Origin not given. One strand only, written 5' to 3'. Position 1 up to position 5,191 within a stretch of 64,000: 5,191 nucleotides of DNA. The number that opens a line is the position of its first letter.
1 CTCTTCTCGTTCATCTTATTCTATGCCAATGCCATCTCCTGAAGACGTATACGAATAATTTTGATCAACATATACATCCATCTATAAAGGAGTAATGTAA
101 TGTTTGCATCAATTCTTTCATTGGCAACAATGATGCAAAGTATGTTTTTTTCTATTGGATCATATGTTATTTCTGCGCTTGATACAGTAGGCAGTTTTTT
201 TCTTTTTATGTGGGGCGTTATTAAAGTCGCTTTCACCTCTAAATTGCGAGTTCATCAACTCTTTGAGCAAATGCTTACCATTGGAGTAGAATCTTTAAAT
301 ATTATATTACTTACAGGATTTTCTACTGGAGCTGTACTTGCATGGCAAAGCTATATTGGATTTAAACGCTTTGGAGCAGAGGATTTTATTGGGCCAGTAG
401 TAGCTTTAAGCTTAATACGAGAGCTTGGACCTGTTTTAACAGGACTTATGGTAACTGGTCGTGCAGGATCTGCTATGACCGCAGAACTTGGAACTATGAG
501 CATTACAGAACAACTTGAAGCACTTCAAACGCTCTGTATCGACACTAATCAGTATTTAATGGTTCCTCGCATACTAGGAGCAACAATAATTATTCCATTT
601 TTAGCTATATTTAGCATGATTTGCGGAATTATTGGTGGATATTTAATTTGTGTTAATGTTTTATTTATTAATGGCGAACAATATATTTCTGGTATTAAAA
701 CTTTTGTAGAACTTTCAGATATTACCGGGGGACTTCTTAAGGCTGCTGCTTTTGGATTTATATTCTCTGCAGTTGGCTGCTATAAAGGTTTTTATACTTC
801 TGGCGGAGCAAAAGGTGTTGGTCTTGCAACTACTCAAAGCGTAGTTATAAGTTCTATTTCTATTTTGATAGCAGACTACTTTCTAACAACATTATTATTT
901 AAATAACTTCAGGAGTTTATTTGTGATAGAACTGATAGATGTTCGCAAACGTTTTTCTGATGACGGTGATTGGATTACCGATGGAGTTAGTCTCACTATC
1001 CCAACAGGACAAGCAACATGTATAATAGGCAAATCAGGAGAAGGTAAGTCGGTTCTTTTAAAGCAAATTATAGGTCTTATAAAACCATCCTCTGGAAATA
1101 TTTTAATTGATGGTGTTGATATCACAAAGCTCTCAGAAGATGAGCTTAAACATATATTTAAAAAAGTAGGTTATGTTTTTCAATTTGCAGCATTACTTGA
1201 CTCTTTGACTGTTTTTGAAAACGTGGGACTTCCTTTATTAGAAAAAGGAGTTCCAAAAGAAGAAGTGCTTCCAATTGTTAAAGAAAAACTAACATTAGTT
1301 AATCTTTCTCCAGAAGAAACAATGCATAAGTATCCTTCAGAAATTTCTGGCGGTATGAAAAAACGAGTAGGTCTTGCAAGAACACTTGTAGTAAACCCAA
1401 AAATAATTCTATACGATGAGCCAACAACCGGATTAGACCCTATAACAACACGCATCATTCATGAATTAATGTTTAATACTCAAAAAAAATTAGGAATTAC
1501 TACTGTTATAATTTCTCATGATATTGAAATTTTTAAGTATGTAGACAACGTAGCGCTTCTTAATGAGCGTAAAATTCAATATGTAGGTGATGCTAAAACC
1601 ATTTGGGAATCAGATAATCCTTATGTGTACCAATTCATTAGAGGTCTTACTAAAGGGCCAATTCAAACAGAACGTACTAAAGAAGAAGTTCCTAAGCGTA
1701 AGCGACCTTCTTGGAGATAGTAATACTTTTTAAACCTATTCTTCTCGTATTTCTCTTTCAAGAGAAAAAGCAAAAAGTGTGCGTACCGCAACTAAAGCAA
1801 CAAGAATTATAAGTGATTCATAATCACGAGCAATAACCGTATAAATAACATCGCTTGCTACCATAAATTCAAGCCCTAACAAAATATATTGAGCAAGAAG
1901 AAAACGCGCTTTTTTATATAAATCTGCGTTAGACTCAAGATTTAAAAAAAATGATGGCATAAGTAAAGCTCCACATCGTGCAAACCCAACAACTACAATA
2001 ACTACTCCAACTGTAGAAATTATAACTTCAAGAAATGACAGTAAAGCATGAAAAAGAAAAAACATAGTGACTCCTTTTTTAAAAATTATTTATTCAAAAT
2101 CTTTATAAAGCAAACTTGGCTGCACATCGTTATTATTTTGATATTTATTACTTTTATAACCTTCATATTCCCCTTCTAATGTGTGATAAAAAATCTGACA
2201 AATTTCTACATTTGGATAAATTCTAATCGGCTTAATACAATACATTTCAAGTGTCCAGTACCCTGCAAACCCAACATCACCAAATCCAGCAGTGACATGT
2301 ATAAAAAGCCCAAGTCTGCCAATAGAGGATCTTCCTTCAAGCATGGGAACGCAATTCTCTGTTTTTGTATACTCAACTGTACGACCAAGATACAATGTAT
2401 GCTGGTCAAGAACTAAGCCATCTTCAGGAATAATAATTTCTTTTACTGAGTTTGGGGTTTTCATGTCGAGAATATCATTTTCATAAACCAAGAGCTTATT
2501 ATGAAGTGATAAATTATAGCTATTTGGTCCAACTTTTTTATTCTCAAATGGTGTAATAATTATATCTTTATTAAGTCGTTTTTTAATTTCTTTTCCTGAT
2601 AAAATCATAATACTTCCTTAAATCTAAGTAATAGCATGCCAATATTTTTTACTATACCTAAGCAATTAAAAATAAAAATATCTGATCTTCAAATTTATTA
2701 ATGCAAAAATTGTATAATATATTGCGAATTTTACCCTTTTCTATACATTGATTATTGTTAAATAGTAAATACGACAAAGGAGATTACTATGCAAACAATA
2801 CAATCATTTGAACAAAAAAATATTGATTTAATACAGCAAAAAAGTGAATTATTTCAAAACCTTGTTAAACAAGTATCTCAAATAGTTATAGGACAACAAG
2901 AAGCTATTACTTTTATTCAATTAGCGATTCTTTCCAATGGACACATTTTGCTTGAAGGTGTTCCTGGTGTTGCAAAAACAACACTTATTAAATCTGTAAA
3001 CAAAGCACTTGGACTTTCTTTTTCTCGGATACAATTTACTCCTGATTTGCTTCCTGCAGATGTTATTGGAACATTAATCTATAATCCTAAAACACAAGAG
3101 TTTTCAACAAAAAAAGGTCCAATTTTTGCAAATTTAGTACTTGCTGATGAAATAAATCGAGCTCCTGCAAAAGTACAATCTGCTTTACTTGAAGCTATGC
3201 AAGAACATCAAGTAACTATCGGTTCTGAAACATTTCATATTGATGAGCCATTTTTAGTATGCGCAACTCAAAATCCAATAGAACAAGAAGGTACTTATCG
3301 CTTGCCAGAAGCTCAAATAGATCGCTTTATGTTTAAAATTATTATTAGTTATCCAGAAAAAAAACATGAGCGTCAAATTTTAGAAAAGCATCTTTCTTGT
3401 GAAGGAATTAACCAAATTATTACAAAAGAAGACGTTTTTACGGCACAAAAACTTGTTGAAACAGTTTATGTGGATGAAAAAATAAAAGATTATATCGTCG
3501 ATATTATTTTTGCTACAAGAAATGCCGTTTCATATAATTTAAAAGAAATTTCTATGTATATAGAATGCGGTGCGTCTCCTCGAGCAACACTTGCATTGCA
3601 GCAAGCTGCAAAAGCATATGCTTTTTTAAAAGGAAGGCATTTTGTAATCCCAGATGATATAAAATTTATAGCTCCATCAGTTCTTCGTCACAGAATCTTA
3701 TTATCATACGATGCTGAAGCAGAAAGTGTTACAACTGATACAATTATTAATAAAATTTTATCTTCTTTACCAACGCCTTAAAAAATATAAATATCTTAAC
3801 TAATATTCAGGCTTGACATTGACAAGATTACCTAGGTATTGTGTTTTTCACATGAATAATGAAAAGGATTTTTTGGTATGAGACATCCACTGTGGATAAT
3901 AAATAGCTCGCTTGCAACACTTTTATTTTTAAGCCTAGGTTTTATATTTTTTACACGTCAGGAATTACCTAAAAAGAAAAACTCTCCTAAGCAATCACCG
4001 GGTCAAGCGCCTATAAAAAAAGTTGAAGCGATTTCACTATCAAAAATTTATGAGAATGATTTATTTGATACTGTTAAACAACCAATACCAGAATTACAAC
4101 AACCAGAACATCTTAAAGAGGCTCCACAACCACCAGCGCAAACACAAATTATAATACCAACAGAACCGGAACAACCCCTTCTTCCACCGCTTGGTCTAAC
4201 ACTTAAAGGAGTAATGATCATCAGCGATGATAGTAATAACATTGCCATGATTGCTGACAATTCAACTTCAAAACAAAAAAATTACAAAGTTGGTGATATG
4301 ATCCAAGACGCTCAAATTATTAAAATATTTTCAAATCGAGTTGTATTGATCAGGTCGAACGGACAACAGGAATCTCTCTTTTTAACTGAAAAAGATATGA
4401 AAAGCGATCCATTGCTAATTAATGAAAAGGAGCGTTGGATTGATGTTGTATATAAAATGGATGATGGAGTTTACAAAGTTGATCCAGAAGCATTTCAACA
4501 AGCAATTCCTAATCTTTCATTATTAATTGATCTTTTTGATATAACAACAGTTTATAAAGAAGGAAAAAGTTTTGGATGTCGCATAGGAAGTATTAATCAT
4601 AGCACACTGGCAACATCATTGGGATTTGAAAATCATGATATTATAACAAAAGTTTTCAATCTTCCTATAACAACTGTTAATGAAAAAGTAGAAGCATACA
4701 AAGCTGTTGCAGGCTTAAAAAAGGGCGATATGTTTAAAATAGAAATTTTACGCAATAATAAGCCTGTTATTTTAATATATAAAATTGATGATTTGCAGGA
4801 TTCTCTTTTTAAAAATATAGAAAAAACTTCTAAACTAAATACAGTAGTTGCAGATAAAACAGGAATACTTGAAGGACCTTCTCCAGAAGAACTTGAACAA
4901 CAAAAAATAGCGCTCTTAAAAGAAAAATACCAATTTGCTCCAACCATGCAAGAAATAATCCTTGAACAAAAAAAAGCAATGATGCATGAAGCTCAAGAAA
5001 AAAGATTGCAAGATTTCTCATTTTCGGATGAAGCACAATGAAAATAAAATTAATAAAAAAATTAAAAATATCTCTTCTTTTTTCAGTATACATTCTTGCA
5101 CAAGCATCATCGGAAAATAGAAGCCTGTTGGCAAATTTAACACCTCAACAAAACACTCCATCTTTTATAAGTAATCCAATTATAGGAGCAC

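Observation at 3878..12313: One translationally coupled operon with two paralogous secretins flanking a GspL/M-like (PilMN/O-like) pair, led by a GspC-like gene, and no ATPase, platform or pilin genes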

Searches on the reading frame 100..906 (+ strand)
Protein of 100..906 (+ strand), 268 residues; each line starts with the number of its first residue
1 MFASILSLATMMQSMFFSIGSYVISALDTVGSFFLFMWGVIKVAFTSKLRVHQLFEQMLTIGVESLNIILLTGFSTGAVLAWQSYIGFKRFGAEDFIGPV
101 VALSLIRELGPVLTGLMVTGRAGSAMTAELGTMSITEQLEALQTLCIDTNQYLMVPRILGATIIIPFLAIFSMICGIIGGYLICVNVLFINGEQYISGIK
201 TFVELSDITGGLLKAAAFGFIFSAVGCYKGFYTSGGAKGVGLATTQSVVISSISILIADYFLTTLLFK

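Call 8: search_protein_families(library=ncbifam, proteins=[window:100-906:+], max_evalue=0.001)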
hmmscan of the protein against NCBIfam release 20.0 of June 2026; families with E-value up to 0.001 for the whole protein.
window:100-906:+ (268 aa): 2 families
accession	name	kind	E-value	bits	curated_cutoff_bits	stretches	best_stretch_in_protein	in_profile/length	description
TIGR00056.1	TIGR00056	subfamily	1.4e-72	244.5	212.2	1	31-268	19-258/260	MlaE family lipid ABC transporter permease subunit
NF033619.1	perm_MlaE_1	exception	3.1e-65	220.3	315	1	18-268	2-253/253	lipid asymmetry maintenance ABC transporter permease subunit MlaE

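Call 9: search_protein_families(library=pfam, proteins=[window:100-906:+], max_evalue=0.001)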
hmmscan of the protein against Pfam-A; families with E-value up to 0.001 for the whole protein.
window:100-906:+ (268 aa): 1 family
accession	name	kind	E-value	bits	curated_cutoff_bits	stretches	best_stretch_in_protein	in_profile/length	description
PF02405.21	MlaE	-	1.4e-76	257.3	22.5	1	55-264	2-211/212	Permease MlaE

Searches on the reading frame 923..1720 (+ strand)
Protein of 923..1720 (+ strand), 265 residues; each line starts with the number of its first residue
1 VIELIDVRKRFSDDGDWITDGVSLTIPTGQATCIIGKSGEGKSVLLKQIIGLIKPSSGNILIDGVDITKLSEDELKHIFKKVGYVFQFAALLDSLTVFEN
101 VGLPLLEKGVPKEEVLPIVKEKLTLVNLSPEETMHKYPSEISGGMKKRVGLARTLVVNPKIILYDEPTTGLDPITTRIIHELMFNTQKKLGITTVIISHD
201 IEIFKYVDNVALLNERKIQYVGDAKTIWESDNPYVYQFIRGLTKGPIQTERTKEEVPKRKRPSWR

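Call 8: search_protein_families(library=ncbifam, proteins=[window:923-1720:+], max_evalue=0.001)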
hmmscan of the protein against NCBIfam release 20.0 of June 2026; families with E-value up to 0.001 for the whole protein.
window:923-1720:+ (265 aa): 188 families (the best 25 are shown)
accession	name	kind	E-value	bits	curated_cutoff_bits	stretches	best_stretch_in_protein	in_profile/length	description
TIGR02314.1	ABC_MetN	equivalog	4.1e-54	183.9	499.7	1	1-228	1-229/343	methionine ABC transporter ATP-binding protein MetN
TIGR01186.1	proV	subfamily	1.7e-52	178.7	326.6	1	21-242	11-233/363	betaine/proline/choline family ABC transporter ATP-binding protein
NF008809.0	PRK11831.1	equivalog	1e-51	175.9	441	1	3-248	7-253/270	phospholipid ABC transporter ATP-binding protein MlaF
TIGR04521.1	ECF_ATPase_2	equivalog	5.2e-50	170.1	330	1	20-230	22-235/279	energy-coupling factor transporter ATPase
TIGR02211.1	LolD_lipo_ex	equivalog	4.5e-48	163.7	307.75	1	2-218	2-219/221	lipoprotein-releasing ABC transporter ATP-binding protein LolD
TIGR03265.1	PhnT2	equivalog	6.5e-46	157.2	457.7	1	6-240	9-236/353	putative 2-aminoethylphosphonate ABC transporter ATP-binding protein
TIGR00968.1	3a0106s01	subfamily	5.2e-45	153.8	342.75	1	2-239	1-231/237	sulfate ABC transporter ATP-binding protein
TIGR02673.1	FtsE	equivalog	2e-44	151.8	264.85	1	1-208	1-204/214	cell division ATP-binding protein FtsE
NF040933.2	ABC_arch_GlcV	equivalog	4.8e-44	150.7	450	1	3-230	4-232/357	glucose ABC transporter ATP-binding protein GlcV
TIGR01187.1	potA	subfamily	1.9e-43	148.8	355.6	1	34-240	1-202/325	polyamine ABC transporter ATP-binding protein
TIGR03415.1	ABC_choXWV_ATP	equivalog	2.3e-43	148.6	483.75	1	20-241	41-267/382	choline ABC transporter ATP-binding protein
TIGR02315.1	ABC_phnC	equivalog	2.5e-43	148.2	266.1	1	1-236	1-242/243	phosphonate ABC transporter ATP-binding protein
NF008513.0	PRK11432.1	equivalog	1.6e-42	145.7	496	1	2-232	7-229/351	ferric ABC transporter ATP-binding protein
NF010158.0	PRK13637.1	equivalog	2e-42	145.3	390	1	20-228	24-233/287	energy-coupling factor transporter ATPase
NF006987.0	PRK09452.1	equivalog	2.7e-42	144.8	482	1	1-240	17-249/378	spermidine/putrescine ABC transporter ATP-binding protein PotA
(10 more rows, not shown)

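Call 9: search_protein_families(library=pfam, proteins=[window:923-1720:+], max_evalue=0.001)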
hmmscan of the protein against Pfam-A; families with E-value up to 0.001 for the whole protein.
window:923-1720:+ (265 aa): 2 families
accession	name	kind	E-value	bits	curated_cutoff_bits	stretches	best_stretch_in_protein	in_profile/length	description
PF00005.33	ABC_tran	-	2.7e-33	115.9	25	1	20-169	2-137/137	ABC transporter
PF13304.12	AAA_21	-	0.0002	21.9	27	0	138-203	235-302/304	AAA domain, putative AbiEii toxin, Type IV TA system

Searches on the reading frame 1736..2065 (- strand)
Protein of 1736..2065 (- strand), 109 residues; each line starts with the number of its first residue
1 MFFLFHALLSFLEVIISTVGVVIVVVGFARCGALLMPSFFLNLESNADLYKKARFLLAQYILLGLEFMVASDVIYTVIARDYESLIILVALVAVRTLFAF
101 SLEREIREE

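Call 8: search_protein_families(library=ncbifam, proteins=[window:1736-2065:-], max_evalue=0.001)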
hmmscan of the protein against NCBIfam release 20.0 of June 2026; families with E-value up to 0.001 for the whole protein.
window:1736-2065:- (109 aa): 0 families

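Call 9: search_protein_families(library=pfam, proteins=[window:1736-2065:-], max_evalue=0.001)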
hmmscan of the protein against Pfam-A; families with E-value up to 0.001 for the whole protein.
window:1736-2065:- (109 aa): 1 family
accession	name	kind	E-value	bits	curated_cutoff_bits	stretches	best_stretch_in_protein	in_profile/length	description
PF07784.16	DUF1622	-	1.1e-18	67.4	24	1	45-106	16-78/78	Protein of unknown function (DUF1622)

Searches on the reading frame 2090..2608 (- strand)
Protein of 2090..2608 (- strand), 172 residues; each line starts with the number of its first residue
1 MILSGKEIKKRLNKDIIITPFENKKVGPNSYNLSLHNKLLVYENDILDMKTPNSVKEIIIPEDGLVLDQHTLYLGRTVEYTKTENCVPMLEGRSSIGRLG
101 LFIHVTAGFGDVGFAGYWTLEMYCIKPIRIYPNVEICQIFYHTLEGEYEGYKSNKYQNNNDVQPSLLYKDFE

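Call 8: search_protein_families(library=ncbifam, proteins=[window:2090-2608:-], max_evalue=0.001)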
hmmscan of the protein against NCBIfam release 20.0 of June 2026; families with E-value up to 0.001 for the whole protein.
window:2090-2608:- (172 aa): 1 family
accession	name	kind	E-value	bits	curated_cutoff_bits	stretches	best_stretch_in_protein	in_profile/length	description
TIGR02274.1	dCTP_deam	equivalog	3.4e-32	111.6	92.8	1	2-165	1-178/180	dCTP deaminase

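Call 9: search_protein_families(library=pfam, proteins=[window:2090-2608:-], max_evalue=0.001)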
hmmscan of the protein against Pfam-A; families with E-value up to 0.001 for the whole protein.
window:2090-2608:- (172 aa): 1 family
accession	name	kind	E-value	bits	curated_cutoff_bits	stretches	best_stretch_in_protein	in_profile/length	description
PF22769.1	DCD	-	2.8e-39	135.1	27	1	2-143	1-152/153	dCTP deaminase-like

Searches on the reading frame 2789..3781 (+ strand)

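Call 8: search_protein_families(library=ncbifam, proteins=[window:2789-3781:+], max_evalue=0.001)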
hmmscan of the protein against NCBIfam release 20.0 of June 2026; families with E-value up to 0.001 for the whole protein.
window:2789-3781:+ (330 aa): 8 families
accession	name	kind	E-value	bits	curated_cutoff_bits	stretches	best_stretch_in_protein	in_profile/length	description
TIGR02031.1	BchD-ChlD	equivalog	1.5e-10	40.4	499.55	1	114-308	90-276/608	magnesium chelatase ATPase subunit D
NF047784.1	MadB_ATPase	equivalog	8e-10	38.4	475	1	116-250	141-265/298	MadB family AAA-type ATPase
NF010054.0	PRK13531.1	equivalog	1.2e-08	34.5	681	1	20-292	9-278/498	ATPase RavA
TIGR02442.1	Cob-chelat-sub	hypoth_equivalog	5.7e-07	28.4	779.45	1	119-304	133-311/641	putative cobaltochelatase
TIGR00764.1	lon_rel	equivalog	1.1e-06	27.6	516.6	1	32-74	19-61/608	ATP-dependent protease LonB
TIGR02030.1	BchI-ChlI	equivalog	2e-06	27.2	466.95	1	118-305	136-316/337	magnesium chelatase ATPase subunit I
NF000868.0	PRK00080.1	equivalog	0.0002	20.3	282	1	35-144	29-133/330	Holliday junction branch migration DNA helicase RuvB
TIGR00635.1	ruvB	equivalog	0.00029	20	299.05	1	50-144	30-112/305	Holliday junction branch migration DNA helicase RuvB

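Call 9: search_protein_families(library=pfam, proteins=[window:2789-3781:+], max_evalue=0.001)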
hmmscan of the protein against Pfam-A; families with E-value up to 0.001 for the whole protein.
window:2789-3781:+ (330 aa): 9 families
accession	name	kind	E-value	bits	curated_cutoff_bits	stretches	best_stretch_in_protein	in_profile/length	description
PF07726.17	AAA_3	-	7.6e-65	217.1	27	1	52-182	1-131/131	ATPase family associated with various cellular activities (AAA)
PF17863.7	AAA_lid_2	-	2.9e-24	85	22.7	1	257-323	8-74/74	AAA lid domain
PF20030.5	bpMoxR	-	7.8e-14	51.7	27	1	23-206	4-186/205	MoxR domain in the MoxR-vWA-beta-propeller ternary systems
PF07728.20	AAA_5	-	1.6e-13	51.3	22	1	52-180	1-139/139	AAA domain (dynein-related subfamily)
PF00493.29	MCM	-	1.5e-06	27.9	23.3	1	43-145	50-153/224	MCM P-loop domain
PF00004.35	AAA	-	1.5e-05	25.8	21.2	1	53-186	1-129/131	ATPase family associated with various cellular activities (AAA)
PF05496.18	RuvB_N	-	2.9e-05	24.3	27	1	50-144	33-115/159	Holliday junction DNA helicase RuvB P-loop domain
PF00158.32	Sigma54_activat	-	0.00013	22.2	20.2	0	117-167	97-148/168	Sigma-54 interaction domain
PF01078.27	Mg_chelatase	-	0.00025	20.9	20.3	0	33-74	5-46/207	Magnesium chelatase, subunit ChlI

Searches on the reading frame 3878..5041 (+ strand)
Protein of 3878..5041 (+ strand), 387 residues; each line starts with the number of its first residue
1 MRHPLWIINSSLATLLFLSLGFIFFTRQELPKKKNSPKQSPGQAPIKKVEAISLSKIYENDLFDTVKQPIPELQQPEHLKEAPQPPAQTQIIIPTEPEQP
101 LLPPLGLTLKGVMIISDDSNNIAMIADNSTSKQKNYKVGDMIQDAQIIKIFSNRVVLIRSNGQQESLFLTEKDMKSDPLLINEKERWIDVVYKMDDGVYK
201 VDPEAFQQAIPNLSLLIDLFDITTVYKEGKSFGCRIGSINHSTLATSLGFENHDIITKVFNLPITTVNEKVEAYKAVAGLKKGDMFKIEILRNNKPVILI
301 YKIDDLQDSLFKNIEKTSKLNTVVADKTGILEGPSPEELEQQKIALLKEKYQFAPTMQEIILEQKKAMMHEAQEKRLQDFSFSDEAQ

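Call 3: search_protein_families(library=pfam, proteins=[window:3878-5041:+], max_evalue=0.1)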
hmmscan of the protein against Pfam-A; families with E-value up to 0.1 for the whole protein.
window:3878-5041:+ (387 aa): 2 families
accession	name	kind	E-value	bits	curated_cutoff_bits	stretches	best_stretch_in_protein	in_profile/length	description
PF11356.14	T2SSC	-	5.3e-09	36.5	27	1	102-169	75-141/141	Type II secretion system protein C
PF13180.12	PDZ_2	-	0.00058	20.5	27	1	233-296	13-73/80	PDZ domain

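Call 4: search_protein_families(library=ncbifam, proteins=[window:3878-5041:+], max_evalue=0.1)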
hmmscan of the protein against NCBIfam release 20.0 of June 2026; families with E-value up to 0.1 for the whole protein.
window:3878-5041:+ (387 aa): 8 families
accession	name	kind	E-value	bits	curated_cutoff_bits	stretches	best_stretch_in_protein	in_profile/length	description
NF041515.1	GspC_delta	equivalog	2.3e-27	96.6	150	1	30-303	34-310/311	type II secretion system protein GspC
TIGR01713.1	typeII_sec_gspC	equivalog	3.4e-13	49.8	101.6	1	103-295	79-251/259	type II secretion system protein GspC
NF041616.1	T2SS_C_SYNERG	exception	0.00014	21.3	200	1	226-303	221-295/296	type II secretion system protein GspC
NF008147.1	PRK10898.1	equivalog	0.0018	17.5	408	1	231-305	278-349/352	outer membrane-stress sensor serine endopeptidase DegS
TIGR02037.1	degP_htrA_DO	subfamily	0.0083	15.1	416.2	1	225-307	252-329/434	Do family serine endopeptidase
NF041199.1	trx7_PDZ_seleno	equivalog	0.0092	14.9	300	1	117-299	202-386/390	Trx7/PDZ domain-containing (seleno)protein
NF047968.1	SerProtHtrA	equivalog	0.0096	15.3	470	1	232-297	289-351/357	serine protease HtrA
TIGR02075.1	pyrH_bact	equivalog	0.059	13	243.9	0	135-209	103-174/233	UMP kinase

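Call 80: search_solved_structures(query=A5, max_evalue=1)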
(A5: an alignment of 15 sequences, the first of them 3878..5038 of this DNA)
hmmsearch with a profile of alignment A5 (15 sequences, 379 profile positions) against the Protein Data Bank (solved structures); distinct sequences matched with E-value up to 1: 80 (the best 60 are shown).
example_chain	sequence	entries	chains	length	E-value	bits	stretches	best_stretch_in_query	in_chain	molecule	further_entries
3pv2_A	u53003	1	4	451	1.6e-10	43.8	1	232-313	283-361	DegQ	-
3pv3_A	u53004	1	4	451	1.6e-10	43.8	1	232-313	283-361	DegQ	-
3pv5_A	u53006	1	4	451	1.6e-10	43.8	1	232-313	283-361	DegQ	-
4ynn_A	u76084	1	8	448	9.5e-10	41.2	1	232-313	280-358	Protease DO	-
6hcg_e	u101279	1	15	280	3e-08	36.3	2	218-303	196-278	Pectic enzymes secretion protein OutC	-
7xs0_A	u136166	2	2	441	2.1e-07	33.5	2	235-343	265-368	Periplasmic serine endoprotease DegP-like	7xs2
3wkl_A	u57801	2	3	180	1.8e-06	30.4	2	234-307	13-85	Putative Zinc Metalloprotease AQ_1964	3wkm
5y2d_A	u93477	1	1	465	5.5e-06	28.8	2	235-343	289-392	Periplasmic serine endoprotease DegP-like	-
3pv4_A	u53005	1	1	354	8.6e-06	28.2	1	232-305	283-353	DegQ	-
7oio_A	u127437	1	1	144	1e-05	27.9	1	105-180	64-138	General secretion pathway protein C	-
22kg_A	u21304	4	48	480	1.2e-05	27.7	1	241-306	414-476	Probable periplasmic serine endoprotease DegP-like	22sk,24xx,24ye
6al1_A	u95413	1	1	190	2.2e-05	26.8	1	235-297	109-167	PDZ tandem fragment with PA tag insertion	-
4yo1_A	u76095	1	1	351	2.2e-05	26.8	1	232-305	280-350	DegQ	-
7cqc_A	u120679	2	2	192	2.2e-05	26.8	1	235-297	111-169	Putative zinc metalloprotease aq_1964,PA14 from Podoplanin,Putative zinc metalloprotease a | Putative zinc metalloprotease aq_1964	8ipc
6icc_A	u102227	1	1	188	2.8e-05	26.5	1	235-297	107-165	PDZ tandem fragment with PA tag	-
2lnv_A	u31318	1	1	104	0.00025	23.3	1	100-173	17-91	General secretion pathway protein C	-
5hj1_A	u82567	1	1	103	0.00077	21.8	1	218-303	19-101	Pullulanase C protein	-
2i6v_A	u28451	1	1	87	0.0063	18.8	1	222-296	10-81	General secretion pathway protein C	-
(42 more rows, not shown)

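Call 93: list_cluster_members(proteins=[window:3878-5038:+, window:5038-7569:+, window:7569-9065:+, window:9065-9628:+, window:9644-12310:+])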
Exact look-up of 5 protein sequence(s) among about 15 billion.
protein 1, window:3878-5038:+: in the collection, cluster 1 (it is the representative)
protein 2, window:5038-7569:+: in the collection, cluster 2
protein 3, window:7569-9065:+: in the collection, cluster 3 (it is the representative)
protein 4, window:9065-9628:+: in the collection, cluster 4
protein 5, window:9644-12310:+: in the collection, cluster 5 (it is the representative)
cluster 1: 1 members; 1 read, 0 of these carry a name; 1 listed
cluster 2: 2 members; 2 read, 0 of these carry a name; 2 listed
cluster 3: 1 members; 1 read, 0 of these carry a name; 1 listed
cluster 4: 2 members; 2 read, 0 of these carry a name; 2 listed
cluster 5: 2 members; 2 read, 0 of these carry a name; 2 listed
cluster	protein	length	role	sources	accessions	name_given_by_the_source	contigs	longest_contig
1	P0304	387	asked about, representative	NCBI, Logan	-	-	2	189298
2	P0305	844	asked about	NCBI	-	-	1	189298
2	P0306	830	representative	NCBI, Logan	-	-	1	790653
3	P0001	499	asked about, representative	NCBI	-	-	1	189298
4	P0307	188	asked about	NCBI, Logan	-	-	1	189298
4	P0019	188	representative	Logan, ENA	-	-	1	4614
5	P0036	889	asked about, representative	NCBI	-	-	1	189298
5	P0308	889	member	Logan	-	-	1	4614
